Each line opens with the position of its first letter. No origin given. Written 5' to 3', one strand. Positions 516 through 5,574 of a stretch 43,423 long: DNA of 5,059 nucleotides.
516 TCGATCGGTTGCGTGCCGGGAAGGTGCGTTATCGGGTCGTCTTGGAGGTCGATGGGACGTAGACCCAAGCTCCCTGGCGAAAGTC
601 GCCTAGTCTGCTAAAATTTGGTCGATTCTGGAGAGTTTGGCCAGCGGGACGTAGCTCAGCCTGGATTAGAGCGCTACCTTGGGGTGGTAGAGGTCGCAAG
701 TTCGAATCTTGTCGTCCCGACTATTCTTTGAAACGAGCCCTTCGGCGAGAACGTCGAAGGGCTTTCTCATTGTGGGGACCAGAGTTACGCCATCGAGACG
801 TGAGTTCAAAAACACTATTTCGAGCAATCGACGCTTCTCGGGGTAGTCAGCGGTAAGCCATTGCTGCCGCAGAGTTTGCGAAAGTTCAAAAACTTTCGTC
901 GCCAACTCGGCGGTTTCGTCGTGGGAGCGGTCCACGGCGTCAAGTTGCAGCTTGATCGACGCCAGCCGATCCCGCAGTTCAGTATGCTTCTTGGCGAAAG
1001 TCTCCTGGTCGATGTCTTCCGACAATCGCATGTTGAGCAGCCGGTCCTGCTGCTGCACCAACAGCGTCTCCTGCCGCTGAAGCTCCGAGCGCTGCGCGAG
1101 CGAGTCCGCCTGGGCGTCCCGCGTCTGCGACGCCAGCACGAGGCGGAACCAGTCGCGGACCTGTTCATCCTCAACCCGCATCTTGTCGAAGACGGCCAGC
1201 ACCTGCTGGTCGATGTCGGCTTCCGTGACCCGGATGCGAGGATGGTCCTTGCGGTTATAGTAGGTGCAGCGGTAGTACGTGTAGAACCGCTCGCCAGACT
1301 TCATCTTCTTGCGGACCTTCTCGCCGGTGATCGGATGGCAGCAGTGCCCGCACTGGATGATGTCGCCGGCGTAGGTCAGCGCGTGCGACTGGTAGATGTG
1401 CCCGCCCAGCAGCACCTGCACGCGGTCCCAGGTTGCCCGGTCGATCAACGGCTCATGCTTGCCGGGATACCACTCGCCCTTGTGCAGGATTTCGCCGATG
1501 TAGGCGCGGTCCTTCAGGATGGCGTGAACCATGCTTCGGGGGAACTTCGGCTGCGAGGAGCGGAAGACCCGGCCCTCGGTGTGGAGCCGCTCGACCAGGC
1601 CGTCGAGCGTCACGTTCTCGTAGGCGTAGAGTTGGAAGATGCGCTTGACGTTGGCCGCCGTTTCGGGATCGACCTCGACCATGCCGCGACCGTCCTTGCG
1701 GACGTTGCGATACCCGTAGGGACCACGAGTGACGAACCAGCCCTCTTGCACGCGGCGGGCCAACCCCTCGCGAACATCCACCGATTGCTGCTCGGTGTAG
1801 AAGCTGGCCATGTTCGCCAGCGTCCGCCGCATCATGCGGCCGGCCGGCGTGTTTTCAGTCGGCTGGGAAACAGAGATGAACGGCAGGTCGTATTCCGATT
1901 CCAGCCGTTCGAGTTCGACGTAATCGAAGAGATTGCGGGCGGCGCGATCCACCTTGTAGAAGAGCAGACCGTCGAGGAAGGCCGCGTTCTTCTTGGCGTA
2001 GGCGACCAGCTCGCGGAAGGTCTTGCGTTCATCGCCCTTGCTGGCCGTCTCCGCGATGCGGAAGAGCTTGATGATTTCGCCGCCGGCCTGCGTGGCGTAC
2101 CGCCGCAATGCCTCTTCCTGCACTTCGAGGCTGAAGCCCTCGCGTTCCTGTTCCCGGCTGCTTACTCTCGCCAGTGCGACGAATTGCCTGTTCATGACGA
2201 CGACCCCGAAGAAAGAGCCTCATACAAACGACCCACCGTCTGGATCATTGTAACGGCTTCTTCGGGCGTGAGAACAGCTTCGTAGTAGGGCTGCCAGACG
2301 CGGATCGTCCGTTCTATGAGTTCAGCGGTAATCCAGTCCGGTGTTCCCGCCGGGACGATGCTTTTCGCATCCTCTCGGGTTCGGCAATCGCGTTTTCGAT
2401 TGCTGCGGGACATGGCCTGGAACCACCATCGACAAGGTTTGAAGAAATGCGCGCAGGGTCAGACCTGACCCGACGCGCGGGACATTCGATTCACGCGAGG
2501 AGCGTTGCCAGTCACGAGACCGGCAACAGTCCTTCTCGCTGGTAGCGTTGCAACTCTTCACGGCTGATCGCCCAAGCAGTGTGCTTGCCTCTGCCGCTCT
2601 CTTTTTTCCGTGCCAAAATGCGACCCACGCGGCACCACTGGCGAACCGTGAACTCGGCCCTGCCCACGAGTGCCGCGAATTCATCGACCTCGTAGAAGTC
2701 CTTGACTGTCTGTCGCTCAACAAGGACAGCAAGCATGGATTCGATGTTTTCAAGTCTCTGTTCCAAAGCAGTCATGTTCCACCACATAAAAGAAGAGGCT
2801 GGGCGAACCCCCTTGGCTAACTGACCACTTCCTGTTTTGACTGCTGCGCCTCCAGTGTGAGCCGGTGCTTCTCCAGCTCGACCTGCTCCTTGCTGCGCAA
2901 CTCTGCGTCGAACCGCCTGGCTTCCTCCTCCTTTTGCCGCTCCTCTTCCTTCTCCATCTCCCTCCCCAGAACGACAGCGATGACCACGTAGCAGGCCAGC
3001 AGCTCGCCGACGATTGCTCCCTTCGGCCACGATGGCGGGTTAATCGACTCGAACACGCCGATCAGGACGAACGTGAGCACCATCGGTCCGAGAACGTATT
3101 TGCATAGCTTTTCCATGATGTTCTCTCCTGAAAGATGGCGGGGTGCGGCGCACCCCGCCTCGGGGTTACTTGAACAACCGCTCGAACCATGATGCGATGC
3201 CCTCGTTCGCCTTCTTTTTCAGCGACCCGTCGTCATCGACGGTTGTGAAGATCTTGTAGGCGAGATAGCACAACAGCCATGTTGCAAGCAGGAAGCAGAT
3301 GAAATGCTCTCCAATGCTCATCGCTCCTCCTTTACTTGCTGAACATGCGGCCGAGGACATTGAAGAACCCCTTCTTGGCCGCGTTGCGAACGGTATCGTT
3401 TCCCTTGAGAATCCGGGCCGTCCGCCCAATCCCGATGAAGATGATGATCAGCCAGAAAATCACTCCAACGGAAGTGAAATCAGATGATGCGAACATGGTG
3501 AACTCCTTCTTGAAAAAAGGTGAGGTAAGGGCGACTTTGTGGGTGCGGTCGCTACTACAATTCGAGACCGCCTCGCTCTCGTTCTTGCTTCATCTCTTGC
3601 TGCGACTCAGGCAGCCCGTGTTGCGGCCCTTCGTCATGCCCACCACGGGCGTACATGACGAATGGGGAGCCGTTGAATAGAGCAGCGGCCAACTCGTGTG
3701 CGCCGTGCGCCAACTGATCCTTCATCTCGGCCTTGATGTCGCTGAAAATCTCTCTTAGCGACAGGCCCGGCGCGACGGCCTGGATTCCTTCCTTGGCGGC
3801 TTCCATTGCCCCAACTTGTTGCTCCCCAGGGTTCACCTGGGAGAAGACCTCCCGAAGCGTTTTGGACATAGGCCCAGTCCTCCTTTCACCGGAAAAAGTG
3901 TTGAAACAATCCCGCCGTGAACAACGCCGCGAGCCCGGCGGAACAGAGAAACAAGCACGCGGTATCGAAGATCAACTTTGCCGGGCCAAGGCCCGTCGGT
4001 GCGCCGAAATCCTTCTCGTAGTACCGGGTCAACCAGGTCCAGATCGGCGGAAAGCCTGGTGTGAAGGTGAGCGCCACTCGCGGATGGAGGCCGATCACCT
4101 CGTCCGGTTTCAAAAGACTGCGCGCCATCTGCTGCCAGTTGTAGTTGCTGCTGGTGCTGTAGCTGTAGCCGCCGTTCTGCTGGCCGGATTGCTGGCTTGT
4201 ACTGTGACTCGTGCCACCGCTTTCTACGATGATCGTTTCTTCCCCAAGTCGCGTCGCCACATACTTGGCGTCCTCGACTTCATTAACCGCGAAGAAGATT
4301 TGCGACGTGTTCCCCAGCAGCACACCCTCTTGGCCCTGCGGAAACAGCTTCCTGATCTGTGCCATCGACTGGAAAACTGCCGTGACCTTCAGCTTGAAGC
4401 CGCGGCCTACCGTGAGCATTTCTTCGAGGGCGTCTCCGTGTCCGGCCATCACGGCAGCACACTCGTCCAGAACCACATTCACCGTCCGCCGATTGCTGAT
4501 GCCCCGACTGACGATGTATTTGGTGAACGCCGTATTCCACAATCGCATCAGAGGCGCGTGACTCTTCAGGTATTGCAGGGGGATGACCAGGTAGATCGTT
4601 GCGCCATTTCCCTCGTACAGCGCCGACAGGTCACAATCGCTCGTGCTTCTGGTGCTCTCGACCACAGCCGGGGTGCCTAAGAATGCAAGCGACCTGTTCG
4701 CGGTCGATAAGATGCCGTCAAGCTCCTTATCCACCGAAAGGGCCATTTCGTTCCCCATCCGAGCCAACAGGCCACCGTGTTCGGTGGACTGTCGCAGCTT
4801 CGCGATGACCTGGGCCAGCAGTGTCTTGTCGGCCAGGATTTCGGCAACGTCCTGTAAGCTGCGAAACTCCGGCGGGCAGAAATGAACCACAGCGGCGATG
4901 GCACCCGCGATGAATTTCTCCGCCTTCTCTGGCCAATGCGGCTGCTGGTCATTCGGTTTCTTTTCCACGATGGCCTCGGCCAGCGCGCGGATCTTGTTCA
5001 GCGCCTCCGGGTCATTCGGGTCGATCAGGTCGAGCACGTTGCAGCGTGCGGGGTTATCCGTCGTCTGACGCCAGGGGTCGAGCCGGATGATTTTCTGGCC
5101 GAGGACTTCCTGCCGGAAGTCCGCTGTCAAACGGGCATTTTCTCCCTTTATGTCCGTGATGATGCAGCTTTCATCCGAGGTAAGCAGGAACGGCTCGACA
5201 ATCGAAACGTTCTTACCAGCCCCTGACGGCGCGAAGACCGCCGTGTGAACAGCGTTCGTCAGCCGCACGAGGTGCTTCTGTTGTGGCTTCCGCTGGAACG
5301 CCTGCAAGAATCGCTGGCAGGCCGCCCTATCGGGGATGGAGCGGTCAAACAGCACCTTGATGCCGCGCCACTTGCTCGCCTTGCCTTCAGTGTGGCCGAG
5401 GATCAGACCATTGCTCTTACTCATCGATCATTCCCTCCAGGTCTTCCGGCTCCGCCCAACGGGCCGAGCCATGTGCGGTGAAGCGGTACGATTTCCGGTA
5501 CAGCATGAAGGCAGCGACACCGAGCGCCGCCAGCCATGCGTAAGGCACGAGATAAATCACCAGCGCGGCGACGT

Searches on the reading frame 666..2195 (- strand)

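Call 64: search_protein_families(library=pfam, proteins=[window:666-2195:-], max_evalue=0.00001)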
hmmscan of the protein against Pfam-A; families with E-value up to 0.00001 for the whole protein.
window:666-2195:- (509 aa): 3 families
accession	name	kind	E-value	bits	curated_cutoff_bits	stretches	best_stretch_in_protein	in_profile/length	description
PF00239.26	Resolvase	-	5.1e-22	79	23.3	1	6-152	2-143/145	Resolvase, N terminal domain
PF07508.19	Recombinase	-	6.5e-14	52.5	21.1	1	177-262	1-98/102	Recombinase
PF13408.12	Zn_ribbon_recom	-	8.6e-06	26.5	25.3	0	279-335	5-56/58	Recombinase zinc beta ribbon domain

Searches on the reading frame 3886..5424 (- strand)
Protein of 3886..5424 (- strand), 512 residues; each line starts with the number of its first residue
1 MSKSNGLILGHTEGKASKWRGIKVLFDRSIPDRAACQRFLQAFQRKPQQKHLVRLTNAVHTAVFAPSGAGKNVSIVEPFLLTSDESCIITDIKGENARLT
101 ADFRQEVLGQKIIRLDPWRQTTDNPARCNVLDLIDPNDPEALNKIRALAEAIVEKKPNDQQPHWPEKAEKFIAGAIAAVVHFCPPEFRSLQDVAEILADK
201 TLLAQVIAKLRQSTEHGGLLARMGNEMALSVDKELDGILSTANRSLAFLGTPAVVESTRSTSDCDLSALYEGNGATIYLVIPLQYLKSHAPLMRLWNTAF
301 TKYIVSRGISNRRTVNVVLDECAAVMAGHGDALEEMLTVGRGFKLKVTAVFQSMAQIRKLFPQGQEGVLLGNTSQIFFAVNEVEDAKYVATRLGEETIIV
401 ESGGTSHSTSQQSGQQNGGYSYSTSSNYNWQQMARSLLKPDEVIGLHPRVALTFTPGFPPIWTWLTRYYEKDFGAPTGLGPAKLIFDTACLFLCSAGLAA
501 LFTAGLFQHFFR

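Call 64: search_protein_families(library=pfam, proteins=[window:3886-5424:-], max_evalue=0.00001)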
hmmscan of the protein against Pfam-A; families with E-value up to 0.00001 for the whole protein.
window:3886-5424:- (512 aa): 3 families
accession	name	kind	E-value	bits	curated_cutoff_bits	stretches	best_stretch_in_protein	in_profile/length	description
PF02534.20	T4SS-DNA_transf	-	8.2e-54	183.6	20.1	1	58-473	44-450/468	Type IV secretory system Conjugative DNA transfer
PF12696.13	TraG-D_C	-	2.9e-19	69.7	22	1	315-446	2-124/126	TraM recognition site of TraD and TraG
PF10412.15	TrwB_AAD_bind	-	1e-12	48.1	20.5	1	59-446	16-366/387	Type IV secretion-system coupling protein DNA-binding domain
